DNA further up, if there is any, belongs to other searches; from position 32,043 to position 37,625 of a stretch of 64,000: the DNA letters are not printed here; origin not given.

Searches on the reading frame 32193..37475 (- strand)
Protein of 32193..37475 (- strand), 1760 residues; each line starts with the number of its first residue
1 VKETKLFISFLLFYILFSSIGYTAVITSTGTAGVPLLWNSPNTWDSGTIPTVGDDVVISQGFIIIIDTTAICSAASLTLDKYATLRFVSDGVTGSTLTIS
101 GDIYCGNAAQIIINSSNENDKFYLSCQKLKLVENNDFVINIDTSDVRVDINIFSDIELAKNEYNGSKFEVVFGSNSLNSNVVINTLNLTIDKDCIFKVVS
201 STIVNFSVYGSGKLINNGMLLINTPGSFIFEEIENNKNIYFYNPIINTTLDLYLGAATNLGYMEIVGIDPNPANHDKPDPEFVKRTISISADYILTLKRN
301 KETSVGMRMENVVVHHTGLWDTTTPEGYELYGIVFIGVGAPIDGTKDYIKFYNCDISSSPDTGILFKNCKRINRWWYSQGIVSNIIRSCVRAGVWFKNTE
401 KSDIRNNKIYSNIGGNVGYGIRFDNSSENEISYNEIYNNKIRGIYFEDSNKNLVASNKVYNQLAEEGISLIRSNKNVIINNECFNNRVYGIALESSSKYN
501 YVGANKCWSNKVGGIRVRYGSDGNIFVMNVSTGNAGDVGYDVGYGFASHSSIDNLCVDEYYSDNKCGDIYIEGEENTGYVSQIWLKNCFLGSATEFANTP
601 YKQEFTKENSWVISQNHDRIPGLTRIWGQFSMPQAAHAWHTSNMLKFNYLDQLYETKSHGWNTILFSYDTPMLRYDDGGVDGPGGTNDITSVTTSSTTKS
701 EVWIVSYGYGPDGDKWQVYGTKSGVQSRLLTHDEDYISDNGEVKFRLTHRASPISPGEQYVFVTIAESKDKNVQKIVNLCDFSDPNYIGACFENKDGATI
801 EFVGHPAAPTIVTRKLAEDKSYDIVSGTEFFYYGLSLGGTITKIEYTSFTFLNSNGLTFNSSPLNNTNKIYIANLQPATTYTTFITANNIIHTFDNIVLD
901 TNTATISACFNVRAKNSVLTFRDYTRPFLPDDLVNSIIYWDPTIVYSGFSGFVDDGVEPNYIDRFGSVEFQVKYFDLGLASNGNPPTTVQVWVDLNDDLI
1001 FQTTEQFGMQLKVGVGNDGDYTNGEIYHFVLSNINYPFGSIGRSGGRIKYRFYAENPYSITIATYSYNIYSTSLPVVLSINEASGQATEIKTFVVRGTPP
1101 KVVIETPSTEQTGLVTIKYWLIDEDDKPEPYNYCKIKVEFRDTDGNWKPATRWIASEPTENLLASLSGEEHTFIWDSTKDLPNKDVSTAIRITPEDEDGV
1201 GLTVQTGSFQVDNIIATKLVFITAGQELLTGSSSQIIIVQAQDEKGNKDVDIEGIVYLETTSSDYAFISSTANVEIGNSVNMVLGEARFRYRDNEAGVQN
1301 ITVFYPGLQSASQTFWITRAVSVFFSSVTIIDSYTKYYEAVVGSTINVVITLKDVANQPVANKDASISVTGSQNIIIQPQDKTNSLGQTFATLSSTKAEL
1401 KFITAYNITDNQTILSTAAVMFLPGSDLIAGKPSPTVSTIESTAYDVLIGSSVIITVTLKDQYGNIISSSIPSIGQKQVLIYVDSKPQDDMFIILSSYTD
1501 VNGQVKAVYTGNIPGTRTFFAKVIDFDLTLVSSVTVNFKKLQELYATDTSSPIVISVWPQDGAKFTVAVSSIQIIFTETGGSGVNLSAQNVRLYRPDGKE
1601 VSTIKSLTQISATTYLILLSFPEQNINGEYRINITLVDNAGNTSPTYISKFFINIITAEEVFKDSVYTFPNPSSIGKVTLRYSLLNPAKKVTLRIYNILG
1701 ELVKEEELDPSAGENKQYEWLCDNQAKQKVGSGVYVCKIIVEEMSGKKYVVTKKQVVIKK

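Call 78: search_protein_families(library=pfam, proteins=[window:32193-37475:-], max_evalue=0.00001)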
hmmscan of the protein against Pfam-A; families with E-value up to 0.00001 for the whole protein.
window:32193-37475:- (1760 aa): 4 families
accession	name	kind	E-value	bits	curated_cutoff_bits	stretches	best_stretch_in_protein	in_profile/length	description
PF13229.12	Beta_helix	-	5.8e-16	59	25.9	1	342-505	5-156/158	Right handed beta helix region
PF05048.19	NosD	-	7.3e-11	42.3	23.6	1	350-488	50-174/212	Periplasmic copper-binding protein (NosD)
PF02369.22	Big_1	-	4.1e-08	33.6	34.9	0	1344-1420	17-90/93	Bacterial Ig-like domain (group 1)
PF13860.13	FlgD_ig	-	5.4e-06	26.7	27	0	1677-1738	11-72/79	FlgD Ig-like domain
